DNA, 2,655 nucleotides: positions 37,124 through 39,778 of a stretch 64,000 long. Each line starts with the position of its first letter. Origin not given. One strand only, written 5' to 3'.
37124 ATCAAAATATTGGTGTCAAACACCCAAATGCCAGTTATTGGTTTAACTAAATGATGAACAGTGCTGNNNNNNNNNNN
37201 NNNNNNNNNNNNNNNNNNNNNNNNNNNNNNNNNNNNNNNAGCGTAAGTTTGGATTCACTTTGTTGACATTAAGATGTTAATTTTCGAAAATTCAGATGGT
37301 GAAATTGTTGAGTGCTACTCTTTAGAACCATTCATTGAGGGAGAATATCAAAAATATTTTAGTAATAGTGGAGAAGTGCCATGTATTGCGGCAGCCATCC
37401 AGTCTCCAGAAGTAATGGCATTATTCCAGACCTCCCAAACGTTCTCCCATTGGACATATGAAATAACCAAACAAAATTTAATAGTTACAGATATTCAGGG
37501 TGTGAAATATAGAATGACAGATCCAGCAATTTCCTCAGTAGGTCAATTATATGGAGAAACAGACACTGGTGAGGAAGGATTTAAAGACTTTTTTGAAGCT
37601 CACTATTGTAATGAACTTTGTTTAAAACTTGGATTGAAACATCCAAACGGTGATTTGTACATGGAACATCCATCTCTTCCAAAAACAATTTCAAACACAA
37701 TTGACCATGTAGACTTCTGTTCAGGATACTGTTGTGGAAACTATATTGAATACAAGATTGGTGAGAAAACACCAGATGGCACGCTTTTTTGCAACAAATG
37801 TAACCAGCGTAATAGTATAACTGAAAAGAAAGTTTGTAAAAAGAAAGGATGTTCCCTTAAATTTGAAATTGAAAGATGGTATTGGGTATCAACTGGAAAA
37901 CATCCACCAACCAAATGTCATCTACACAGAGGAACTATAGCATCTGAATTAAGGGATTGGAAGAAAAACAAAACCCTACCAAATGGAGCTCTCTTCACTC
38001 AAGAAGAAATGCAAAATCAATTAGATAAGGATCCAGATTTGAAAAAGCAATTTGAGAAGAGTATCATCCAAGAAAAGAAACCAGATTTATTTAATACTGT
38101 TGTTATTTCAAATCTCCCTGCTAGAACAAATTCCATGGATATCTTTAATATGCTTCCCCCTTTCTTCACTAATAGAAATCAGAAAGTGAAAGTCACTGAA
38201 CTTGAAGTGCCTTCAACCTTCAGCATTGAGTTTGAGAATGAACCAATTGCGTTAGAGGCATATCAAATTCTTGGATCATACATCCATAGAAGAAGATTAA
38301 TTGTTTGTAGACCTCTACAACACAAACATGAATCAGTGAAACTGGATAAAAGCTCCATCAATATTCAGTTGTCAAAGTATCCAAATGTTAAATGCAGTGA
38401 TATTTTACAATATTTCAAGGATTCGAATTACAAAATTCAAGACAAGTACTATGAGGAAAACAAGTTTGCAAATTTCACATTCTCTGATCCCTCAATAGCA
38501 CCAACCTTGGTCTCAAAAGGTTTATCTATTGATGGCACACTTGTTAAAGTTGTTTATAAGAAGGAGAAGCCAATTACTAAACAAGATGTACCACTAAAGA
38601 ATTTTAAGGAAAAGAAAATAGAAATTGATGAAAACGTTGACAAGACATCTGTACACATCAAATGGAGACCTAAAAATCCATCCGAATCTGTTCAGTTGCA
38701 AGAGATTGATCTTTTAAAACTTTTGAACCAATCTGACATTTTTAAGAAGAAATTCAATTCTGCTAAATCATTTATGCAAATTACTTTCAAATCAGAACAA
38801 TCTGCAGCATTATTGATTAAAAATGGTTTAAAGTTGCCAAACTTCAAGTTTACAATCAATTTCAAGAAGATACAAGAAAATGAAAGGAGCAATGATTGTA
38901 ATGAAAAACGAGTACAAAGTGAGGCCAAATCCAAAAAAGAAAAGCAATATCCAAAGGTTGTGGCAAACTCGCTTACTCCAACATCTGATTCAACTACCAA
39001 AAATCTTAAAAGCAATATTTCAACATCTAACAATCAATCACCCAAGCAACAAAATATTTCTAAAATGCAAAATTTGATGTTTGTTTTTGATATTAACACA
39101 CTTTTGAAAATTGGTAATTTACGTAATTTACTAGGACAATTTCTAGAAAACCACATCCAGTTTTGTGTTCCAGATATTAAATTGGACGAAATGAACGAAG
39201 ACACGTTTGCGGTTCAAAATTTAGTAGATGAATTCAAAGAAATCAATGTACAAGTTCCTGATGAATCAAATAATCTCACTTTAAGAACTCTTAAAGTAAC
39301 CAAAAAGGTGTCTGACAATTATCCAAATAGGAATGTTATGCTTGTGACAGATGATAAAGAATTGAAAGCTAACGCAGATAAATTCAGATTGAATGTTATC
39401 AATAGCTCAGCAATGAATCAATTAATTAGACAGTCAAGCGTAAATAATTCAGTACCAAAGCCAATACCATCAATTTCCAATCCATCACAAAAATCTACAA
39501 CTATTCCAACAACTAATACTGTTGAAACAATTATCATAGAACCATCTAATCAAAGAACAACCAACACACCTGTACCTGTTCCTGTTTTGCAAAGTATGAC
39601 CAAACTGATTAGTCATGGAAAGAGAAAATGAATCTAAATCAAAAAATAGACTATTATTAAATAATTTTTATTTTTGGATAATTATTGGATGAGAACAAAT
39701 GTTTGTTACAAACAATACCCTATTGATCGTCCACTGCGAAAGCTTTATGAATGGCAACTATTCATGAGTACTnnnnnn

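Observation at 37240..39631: Alpha-kinase catalytic domain fused to a Cys/His cluster and a C-terminal PIN-like nuclease domain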

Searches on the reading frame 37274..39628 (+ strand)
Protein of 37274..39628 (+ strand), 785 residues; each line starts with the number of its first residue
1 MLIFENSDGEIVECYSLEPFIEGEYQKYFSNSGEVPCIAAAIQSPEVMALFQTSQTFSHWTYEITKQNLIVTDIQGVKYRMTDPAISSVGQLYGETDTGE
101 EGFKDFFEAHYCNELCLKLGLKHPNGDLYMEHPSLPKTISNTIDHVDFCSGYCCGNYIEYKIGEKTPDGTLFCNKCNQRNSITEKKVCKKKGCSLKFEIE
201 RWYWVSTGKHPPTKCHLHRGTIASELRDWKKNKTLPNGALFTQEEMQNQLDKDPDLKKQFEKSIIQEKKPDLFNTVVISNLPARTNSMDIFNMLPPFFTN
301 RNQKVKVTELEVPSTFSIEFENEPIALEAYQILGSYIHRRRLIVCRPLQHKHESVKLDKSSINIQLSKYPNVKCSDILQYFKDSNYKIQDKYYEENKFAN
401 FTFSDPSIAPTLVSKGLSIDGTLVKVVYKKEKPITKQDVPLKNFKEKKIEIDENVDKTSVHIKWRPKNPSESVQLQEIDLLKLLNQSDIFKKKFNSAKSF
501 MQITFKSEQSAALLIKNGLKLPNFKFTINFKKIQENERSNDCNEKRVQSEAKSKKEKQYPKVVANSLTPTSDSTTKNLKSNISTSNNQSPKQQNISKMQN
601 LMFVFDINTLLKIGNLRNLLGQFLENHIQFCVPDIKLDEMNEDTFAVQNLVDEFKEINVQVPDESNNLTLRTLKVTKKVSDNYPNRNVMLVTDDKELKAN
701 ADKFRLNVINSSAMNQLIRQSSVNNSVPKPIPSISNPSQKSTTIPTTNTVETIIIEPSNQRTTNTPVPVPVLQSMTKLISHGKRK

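Call 3: search_protein_families(library=pfam, proteins=[window:37274-39628:+], max_evalue=1)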
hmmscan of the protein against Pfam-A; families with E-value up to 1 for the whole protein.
window:37274-39628:+ (785 aa): 3 families
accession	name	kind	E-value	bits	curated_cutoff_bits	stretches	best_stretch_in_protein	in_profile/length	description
PF02816.24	Alpha_kinase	-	3.9e-34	118.8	21.3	1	5-116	81-185/185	Alpha-kinase family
PF21980.2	MksE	-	0.076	13.8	27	0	230-297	85-155/163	Condensin complex protein MksE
PF13376.11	OmdA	-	0.17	12.3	25.6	0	244-262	6-24/60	Bacteriocin-protection, YdeI or OmpD-Associated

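Call 6: find_homologous_proteins(query=window:37640-39628:+, max_evalue=0.01)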
Query seq(663 aa) (663 aa): 1 proteins with E <= 0.01 among 6589 candidates.
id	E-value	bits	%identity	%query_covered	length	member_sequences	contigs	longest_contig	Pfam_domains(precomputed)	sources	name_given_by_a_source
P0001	0.0e+0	1479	100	100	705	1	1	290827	PF02816.25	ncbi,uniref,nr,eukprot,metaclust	ncbi:predicted protein [Naegleria gruberi]|uniref:Predicted protein n=1 Tax=Naegleria gruberi TaxID=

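Call 24: search_protein_representatives(protein=window:37640-39628:+)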
Query: 663 residues. Proteins with E-value up to 0.001 (for the whole library): 3; up to 1e-10: 2; up to 1e-30: 1. The best 3 are listed.
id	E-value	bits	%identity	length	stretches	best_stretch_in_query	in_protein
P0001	0.0e+00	1479.1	100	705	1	1-663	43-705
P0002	3.2e-22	95.1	40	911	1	17-172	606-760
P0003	1.2e-04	37.1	33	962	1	16-119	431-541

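Call 26: search_protein_families(library=pfam, proteins=[P0002, P0003], max_evalue=0.1)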
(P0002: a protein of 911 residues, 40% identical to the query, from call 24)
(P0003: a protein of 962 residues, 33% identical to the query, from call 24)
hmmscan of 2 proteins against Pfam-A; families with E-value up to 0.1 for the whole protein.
P0002 (911 aa): 4 families
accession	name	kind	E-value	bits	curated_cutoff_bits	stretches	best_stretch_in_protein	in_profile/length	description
PF02816.24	Alpha_kinase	-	1.6e-39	136.3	21.3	1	397-584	1-185/185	Alpha-kinase family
PF25106.1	VWA_4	-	6.9e-07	29.4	27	1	98-192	2-91/169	von Willebrand factor A domain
PF00092.34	VWA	-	0.0046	17.6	23.8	1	97-193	1-96/174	von Willebrand factor type A domain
PF13519.12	VWA_2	-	0.017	16.2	27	1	99-207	2-106/107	von Willebrand factor type A domain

P0003 (962 aa): 3 families
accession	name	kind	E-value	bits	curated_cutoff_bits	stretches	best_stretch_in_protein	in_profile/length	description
PF02816.24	Alpha_kinase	-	8.9e-06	26.3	21.3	1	271-410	40-173/185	Alpha-kinase family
PF00642.30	zf-CCCH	-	0.00049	20.4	20.5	1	845-870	1-26/27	Zinc finger C-x8-C-x5-C-x3-H type (and similar)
PF18345.7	zf_CCCH_4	-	0.0063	17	29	1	850-869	1-19/19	Zinc finger domain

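Call 27: list_cluster_members(proteins=[P0002, P0003, P0001])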
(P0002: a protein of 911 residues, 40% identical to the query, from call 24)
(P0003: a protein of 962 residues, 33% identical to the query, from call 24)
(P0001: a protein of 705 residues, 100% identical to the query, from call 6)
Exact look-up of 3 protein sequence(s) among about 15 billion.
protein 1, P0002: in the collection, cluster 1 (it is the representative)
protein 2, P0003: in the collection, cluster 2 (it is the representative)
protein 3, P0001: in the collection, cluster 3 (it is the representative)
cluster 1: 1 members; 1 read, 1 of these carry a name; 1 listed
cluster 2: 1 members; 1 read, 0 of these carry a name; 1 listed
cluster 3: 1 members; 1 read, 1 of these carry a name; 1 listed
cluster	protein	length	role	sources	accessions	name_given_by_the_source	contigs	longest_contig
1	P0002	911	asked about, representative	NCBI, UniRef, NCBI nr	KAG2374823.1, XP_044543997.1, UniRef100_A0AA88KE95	hypothetical protein C9374_010400 [Naegleria lovaniensis] | Alpha-type protein kinase domain-containing protein n=1 Tax=Naegleria lovaniensis ... | uncharacterized protein C9374_010400 [Naegleria lovaniensis]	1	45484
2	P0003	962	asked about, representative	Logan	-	-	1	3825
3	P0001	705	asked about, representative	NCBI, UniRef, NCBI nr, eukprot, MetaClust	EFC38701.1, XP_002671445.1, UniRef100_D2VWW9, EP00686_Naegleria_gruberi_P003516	predicted protein [Naegleria gruberi] | Predicted protein n=1 Tax=Naegleria gruberi TaxID=5762 RepID=D2VWW9_NAEGR | uncharacterized protein NAEGRDRAFT_73532 [Naegleria gruberi]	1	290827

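Call 41: find_encoding_contigs(protein=P0002, flank=10000, max_places=3)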
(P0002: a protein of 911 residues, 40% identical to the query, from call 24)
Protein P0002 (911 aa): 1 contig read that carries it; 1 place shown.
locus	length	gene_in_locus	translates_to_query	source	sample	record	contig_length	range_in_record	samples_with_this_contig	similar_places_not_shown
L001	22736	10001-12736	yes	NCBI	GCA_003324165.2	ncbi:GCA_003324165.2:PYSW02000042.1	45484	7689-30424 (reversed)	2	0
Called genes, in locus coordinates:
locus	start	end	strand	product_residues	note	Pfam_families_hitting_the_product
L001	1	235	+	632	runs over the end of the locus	PF03062:MBOAT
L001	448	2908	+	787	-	PF04564:U-box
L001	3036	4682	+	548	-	-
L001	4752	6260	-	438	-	PF25106:VWA_4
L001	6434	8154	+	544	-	PF01358:PARP_regulatory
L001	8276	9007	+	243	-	-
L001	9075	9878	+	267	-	-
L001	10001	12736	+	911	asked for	PF25106:VWA_4 (faint), PF02816:Alpha_kinase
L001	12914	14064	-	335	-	-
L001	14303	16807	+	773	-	PF05048:NosD (weak), PF13229:Beta_helix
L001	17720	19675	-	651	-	-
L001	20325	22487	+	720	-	PF00382:TFIIB, PF07741:BRF1 (weak)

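Call 74: find_encoding_contigs(protein=P0003, flank=2000, max_places=2)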
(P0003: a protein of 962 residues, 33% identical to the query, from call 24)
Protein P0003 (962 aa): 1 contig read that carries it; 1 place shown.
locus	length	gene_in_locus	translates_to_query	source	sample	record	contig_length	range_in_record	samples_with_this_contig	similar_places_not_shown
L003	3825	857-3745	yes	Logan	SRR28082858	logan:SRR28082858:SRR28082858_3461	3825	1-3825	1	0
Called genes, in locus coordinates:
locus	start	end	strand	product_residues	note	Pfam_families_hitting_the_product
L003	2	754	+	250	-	?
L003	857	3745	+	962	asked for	PF02816:Alpha_kinase (weak)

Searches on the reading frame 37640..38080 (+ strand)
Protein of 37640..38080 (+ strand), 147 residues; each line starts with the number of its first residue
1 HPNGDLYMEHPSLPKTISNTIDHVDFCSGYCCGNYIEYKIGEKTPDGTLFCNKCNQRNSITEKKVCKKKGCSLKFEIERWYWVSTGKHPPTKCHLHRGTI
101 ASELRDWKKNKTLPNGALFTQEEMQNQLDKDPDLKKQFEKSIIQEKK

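Call 9: search_protein_families(library=pfam, proteins=[window:37640-38080:+], max_evalue=10)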
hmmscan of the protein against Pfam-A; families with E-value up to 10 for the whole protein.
seq(147 aa): 1 family
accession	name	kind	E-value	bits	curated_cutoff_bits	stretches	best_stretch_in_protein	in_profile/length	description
PF07295.17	DUF1451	-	0.12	12.9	26.1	1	37-64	102-129/146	Zinc-ribbon containing domain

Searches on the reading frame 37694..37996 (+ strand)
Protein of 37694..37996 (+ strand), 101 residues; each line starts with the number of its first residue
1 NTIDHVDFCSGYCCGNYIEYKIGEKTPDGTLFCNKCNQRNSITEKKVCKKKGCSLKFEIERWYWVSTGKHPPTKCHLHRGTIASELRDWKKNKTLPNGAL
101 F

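Call 80: search_solved_structures(query=A7, max_evalue=10)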
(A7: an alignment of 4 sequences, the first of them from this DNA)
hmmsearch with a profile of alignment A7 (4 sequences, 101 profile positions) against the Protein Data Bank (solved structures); distinct sequences matched with E-value up to 10: 3.
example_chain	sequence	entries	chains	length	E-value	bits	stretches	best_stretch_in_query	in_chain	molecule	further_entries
9hzj_B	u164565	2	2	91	0.33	14.5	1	13-71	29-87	Circumsporozoite protein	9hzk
4hsl_A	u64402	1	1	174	0.85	13.1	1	12-79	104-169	3-hydroxyanthranilate 3,4-dioxygenase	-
1yfu_A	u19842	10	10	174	1.2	12.6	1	13-79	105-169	3-hydroxyanthranilate-3,4-dioxygenase | 3-hydroxyanthranilate 3,4-dioxygenase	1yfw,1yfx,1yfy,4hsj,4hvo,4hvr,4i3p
